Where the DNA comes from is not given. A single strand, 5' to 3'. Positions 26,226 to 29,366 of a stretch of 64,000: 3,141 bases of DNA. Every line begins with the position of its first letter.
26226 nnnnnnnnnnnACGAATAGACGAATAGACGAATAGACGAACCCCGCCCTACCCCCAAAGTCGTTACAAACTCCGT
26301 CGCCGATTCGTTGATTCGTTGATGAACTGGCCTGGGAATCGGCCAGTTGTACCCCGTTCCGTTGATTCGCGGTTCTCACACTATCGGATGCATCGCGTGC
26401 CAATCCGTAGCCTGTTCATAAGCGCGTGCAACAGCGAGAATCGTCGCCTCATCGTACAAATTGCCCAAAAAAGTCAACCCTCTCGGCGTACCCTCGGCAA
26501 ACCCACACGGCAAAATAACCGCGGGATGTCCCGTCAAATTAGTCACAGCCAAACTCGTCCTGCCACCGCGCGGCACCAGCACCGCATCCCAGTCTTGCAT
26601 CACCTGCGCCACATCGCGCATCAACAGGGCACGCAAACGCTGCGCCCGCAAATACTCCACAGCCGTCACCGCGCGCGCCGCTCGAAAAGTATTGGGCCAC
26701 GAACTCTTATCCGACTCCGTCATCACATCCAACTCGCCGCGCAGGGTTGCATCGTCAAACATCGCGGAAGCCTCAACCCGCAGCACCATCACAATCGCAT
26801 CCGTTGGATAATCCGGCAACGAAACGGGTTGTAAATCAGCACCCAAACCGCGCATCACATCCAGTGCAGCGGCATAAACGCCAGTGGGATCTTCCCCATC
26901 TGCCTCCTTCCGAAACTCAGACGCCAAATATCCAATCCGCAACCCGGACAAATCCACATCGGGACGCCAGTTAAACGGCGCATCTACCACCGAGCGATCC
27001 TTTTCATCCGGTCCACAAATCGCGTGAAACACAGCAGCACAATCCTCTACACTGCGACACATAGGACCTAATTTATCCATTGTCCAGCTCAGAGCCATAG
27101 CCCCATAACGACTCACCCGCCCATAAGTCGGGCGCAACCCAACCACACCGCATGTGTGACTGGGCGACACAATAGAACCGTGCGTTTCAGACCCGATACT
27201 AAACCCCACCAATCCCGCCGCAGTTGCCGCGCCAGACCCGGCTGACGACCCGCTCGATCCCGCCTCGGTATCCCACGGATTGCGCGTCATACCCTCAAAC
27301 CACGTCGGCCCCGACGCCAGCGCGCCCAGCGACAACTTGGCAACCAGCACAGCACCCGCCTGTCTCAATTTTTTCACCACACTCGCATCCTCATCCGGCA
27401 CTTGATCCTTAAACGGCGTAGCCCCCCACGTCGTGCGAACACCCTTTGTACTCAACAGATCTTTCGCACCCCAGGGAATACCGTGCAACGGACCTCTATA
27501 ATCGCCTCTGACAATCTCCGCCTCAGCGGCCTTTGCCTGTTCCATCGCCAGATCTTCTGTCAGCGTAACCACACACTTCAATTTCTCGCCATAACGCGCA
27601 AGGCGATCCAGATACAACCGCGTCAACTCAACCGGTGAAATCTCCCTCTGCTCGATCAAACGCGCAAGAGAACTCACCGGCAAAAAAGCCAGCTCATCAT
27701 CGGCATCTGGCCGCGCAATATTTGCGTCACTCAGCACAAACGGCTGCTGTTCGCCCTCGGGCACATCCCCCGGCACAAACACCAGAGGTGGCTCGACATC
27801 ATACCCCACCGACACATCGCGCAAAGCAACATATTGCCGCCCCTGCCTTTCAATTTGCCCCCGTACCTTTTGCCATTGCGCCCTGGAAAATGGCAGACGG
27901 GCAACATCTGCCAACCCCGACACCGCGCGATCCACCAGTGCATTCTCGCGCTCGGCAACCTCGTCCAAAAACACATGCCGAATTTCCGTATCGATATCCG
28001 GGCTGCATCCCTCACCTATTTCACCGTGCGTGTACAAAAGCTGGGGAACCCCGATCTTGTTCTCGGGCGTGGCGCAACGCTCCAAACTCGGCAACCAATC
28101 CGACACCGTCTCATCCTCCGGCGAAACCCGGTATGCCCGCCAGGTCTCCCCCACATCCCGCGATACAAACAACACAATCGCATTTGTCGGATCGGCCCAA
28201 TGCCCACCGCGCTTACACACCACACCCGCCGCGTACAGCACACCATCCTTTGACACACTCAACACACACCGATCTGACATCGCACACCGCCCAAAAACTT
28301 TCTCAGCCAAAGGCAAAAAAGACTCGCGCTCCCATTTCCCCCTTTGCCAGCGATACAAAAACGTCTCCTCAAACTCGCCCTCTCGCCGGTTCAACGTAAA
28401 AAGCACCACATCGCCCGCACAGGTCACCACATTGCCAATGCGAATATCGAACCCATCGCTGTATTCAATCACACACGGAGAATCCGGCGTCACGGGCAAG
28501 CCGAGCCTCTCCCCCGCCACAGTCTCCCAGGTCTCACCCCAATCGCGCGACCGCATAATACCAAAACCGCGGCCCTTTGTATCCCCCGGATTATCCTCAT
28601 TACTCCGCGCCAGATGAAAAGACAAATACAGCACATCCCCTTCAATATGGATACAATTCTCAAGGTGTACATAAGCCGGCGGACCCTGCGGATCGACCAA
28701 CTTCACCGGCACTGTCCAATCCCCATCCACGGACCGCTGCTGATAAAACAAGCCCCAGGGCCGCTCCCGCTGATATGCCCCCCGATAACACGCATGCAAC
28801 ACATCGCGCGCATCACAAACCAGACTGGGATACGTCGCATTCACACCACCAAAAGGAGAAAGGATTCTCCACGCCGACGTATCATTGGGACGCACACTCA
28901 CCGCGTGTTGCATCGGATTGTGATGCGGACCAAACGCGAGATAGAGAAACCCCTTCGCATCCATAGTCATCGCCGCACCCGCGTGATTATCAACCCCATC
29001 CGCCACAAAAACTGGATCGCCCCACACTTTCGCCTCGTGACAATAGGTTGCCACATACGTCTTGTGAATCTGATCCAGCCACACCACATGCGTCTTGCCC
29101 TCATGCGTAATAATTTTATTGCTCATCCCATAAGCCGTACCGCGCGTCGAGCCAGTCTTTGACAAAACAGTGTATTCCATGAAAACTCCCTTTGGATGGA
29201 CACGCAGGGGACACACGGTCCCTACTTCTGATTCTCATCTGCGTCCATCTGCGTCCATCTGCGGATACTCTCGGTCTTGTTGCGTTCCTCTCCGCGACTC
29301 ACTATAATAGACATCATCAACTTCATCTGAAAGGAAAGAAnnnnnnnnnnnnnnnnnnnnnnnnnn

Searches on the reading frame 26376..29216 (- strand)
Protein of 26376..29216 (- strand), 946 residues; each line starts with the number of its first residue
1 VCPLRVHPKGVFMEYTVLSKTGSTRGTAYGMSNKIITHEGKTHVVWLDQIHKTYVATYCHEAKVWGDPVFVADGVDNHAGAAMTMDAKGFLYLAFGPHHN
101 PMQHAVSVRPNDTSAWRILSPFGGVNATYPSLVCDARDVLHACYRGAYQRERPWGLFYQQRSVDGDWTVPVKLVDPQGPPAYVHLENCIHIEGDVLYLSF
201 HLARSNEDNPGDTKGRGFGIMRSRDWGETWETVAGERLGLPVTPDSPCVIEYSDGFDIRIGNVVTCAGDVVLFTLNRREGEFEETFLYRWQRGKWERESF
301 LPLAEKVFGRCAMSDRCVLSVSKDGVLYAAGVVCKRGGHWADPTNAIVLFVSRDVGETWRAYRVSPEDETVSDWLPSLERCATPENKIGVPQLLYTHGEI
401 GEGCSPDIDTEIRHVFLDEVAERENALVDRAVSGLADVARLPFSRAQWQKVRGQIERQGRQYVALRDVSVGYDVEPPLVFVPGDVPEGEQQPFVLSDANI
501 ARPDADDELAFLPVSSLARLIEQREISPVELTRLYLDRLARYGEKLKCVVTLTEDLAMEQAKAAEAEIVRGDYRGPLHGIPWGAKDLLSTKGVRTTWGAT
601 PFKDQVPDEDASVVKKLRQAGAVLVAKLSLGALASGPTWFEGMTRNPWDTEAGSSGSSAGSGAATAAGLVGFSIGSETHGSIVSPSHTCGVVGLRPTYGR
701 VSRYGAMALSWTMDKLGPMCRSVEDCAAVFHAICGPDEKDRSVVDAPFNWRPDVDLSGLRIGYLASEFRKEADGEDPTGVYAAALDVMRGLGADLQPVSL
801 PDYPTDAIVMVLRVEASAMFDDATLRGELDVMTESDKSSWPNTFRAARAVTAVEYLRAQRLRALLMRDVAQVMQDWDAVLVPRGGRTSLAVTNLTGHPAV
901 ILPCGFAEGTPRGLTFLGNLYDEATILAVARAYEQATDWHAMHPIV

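Call 45: search_protein_families(library=pfam, proteins=[window:26376-29216:-], max_evalue=0.0001)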
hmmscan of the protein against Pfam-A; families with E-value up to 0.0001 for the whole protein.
window:26376-29216:- (946 aa): 2 families
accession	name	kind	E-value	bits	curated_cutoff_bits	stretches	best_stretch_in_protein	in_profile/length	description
PF01425.27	Amidase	-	1.9e-79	268.2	27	1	530-882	1-375/445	Amidase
PF15892.11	BNR_4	-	2.5e-14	53.8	27.3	1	43-297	3-266/272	BNR repeat-containing family member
